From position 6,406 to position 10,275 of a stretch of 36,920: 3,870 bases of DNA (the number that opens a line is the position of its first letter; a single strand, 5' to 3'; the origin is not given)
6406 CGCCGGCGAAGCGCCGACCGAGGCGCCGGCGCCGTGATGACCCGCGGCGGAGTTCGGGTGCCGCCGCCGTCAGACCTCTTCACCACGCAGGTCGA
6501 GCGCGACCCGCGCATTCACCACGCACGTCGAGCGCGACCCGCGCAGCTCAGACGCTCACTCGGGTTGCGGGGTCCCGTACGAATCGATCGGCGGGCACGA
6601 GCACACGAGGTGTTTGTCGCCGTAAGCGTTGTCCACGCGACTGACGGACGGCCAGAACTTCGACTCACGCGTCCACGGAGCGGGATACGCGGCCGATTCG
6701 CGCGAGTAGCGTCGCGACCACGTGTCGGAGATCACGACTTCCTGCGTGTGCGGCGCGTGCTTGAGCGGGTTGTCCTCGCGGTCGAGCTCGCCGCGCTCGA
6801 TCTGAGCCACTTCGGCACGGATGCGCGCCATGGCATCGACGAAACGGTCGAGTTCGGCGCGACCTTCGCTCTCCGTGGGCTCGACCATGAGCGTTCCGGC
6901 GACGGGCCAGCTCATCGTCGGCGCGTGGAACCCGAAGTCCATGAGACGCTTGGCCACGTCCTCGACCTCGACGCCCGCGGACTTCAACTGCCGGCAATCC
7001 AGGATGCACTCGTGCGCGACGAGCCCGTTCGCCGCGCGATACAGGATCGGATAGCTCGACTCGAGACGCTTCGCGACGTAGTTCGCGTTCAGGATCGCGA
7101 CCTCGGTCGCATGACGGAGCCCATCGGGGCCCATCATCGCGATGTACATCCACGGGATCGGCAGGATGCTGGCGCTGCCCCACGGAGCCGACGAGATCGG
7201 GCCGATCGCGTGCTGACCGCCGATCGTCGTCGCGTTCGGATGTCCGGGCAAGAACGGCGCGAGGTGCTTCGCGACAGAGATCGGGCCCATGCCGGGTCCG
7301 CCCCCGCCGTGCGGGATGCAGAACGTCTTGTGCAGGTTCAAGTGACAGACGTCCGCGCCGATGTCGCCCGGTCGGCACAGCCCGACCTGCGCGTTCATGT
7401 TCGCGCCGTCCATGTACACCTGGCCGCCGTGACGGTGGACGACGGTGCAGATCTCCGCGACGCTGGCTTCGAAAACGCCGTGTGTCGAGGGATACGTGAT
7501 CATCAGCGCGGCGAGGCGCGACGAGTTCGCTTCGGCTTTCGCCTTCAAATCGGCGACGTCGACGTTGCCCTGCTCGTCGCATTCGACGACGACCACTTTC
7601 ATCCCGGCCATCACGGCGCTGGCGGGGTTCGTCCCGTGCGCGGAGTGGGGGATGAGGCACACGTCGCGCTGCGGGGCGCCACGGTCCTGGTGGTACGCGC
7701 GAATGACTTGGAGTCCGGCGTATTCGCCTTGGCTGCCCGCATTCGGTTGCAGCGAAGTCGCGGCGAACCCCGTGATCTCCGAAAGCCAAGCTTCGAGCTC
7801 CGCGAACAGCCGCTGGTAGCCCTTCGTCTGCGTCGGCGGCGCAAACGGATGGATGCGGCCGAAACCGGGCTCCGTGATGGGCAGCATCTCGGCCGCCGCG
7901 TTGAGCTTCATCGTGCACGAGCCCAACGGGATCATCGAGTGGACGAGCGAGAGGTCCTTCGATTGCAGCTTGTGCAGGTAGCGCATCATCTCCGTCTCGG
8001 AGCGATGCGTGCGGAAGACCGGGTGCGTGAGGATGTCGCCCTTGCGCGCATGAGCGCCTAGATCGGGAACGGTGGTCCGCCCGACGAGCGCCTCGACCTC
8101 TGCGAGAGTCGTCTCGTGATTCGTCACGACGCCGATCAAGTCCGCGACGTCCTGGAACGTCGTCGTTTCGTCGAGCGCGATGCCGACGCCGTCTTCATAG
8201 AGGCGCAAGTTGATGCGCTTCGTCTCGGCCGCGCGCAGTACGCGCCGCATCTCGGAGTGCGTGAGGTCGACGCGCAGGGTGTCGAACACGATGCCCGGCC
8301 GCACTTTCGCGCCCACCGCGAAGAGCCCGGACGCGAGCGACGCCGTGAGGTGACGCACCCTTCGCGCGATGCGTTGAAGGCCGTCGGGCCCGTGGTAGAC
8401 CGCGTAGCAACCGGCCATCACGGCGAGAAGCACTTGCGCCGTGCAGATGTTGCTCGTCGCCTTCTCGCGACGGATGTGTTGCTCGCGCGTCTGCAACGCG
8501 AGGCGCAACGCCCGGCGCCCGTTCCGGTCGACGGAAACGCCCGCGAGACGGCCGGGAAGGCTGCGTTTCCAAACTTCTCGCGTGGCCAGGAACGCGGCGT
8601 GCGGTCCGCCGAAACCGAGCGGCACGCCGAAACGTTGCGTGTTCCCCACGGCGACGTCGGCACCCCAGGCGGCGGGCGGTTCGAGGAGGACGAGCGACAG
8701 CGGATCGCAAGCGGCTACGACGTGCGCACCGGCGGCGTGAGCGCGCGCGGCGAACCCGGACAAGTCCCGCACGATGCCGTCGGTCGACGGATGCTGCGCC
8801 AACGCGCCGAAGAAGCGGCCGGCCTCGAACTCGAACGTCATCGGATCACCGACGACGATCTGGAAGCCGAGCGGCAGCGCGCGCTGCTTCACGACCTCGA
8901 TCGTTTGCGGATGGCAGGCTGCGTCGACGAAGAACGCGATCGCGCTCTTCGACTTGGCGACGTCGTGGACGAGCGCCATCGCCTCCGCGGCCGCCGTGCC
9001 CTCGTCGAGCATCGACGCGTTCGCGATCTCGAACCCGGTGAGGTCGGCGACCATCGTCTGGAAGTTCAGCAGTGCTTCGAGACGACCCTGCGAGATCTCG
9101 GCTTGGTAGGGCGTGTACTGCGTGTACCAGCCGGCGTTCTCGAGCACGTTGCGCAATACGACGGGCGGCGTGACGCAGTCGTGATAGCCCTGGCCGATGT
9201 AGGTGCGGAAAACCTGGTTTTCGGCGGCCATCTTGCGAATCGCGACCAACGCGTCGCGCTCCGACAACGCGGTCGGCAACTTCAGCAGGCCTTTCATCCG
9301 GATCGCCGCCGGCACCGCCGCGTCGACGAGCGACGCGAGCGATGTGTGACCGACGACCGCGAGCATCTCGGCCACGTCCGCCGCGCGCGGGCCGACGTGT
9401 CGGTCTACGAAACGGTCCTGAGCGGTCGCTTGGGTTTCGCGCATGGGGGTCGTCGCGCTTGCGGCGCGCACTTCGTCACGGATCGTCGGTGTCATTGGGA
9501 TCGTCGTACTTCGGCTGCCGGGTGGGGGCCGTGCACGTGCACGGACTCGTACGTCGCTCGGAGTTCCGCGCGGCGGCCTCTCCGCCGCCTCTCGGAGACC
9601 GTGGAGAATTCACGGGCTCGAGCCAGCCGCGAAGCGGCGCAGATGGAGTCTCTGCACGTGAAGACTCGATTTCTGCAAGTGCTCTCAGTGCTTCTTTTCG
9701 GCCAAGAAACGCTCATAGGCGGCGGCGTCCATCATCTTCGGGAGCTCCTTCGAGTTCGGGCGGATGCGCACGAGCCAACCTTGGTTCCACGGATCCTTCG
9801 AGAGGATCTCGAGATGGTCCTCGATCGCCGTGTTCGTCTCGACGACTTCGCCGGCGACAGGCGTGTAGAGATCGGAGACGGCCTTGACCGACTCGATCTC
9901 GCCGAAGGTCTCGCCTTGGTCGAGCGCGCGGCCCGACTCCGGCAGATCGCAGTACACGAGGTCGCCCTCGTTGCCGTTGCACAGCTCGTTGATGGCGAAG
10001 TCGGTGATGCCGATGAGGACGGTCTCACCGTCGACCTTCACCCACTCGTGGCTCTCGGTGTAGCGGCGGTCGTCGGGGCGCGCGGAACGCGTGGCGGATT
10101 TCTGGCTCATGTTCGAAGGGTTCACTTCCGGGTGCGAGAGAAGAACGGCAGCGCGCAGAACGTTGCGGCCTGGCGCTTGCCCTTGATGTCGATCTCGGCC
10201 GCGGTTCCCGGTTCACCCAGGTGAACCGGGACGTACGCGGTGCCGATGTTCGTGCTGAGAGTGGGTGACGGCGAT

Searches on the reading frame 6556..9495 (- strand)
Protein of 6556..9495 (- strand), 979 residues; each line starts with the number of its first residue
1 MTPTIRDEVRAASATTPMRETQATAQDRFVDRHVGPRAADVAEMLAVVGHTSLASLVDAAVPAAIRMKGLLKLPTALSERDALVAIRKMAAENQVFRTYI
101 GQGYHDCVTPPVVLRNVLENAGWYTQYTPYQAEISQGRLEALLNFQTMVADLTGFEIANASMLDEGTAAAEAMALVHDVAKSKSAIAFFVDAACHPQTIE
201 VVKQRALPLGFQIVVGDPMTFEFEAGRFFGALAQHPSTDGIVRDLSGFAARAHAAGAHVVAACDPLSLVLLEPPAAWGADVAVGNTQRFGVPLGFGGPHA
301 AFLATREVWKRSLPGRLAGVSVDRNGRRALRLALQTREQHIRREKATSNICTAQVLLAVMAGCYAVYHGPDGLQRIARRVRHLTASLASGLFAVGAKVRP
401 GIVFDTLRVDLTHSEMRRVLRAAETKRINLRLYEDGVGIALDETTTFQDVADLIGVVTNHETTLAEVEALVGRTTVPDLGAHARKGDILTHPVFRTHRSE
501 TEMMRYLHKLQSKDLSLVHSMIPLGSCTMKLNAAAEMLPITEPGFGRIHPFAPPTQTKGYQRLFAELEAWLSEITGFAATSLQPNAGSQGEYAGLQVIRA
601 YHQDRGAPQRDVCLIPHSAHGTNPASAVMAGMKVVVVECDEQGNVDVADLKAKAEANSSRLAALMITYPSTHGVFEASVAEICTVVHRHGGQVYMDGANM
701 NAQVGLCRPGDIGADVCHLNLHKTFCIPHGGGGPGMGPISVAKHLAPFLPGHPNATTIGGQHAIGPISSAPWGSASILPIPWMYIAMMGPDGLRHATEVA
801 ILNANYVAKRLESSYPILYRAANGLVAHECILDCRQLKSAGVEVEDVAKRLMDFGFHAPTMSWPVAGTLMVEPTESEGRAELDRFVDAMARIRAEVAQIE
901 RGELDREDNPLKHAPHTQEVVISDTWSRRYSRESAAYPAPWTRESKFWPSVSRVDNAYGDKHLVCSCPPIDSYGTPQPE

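Call 23: search_protein_families(library=pfam, proteins=[window:6556-9495:-], max_evalue=0.001)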
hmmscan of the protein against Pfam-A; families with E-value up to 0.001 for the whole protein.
window:6556-9495:- (979 aa): 4 families
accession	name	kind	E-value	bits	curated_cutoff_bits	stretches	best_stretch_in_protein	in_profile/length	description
PF02347.22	GDC-P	-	2e-179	597.4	26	2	31-456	1-428/429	Glycine cleavage system P-protein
PF21478.3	GcvP2_C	-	7.2e-59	197.5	27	1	796-916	1-122/122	Glycine dehydrogenase, C-terminal domain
PF01212.27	Beta_elim_lyase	-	4.3e-06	26.7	27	1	559-728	29-204/288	Beta-eliminating lyase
PF00266.25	Aminotran_5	-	0.0002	20.9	21.5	1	624-730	104-207/371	Aminotransferase class-V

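Call 66: find_homologous_proteins(query=window:6556-9495:-, max_evalue=1e-100)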
Query window:6556-9495:- (979 aa): 8000 proteins with E <= 1e-100 among 8000 candidates; the best 120 are listed.
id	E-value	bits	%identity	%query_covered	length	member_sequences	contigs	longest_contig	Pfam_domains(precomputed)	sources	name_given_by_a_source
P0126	0.0e+0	2233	100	100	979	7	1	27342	PF02347.23,PF21478.4,PF01212.28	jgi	-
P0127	0.0e+0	1926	85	100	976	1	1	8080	PF02347.23,PF21478.4,PF01212.28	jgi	-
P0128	0.0e+0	1908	85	98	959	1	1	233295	PF02347.23,PF21478.4,PF01212.28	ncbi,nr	ncbi:MAG: aminomethyl-transferring glycine dehydrogenase [Planctomycetota bacterium]|nr:aminomethyl-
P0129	0.0e+0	1899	84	100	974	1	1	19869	PF02347.23,PF21478.4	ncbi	-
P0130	0.0e+0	1892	85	98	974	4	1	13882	PF02347.23,PF21478.4,PF01212.28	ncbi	-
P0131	0.0e+0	1885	83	100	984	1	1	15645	PF02347.23,PF21478.4,PF01212.28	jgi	jgi:glycine dehydrogenase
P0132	0.0e+0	1883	84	99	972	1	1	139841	PF02347.23,PF21478.4,PF01212.28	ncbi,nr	ncbi:MAG: aminomethyl-transferring glycine dehydrogenase [Planctomycetes bacterium]|nr:aminomethyl-t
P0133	0.0e+0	1878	84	99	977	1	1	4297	PF02347.23,PF21478.4,PF01212.28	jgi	jgi:glycine dehydrogenase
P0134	0.0e+0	1862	83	99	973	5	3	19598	PF02347.23,PF21478.4,PF01212.28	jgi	-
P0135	0.0e+0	1685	76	99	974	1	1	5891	PF02347.23,PF21478.4,PF01212.28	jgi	jgi:glycine dehydrogenase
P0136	0.0e+0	1598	72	99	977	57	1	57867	PF02347.23,PF21478.4,PF00266.26,PF01212.28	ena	-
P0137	0.0e+0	1594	74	97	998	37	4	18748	PF02347.23,PF21478.4,PF00266.26,PF01212.28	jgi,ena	jgi:glycine dehydrogenase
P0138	0.0e+0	1585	73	98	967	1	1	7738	PF02347.23,PF21478.4,PF00266.26,PF01212.28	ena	-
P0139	0.0e+0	1583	71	99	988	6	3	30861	PF02347.23,PF21478.4,PF00266.26,PF01212.28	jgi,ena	-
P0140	0.0e+0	1576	69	99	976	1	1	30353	PF02347.23,PF21478.4,PF01212.28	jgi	jgi:glycine dehydrogenase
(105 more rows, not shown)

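Call 75: find_encoding_contigs(protein=P0126, flank=10000, max_places=4)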
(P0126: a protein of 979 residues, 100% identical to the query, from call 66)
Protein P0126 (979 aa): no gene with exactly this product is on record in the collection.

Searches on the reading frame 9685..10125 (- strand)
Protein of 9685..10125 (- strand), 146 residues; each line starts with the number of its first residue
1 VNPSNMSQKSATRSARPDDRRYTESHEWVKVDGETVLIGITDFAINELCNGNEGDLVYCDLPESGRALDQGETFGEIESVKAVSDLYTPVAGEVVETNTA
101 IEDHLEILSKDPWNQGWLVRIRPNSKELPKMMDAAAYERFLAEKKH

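Call 23: search_protein_families(library=pfam, proteins=[window:9685-10125:-], max_evalue=0.001)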
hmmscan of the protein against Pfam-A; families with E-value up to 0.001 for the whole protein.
window:9685-10125:- (146 aa): 1 family
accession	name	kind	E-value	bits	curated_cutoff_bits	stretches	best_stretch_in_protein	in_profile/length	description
PF01597.25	GCV_H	-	4.9e-36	123.8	22.2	1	20-143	1-121/122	Glycine cleavage H-protein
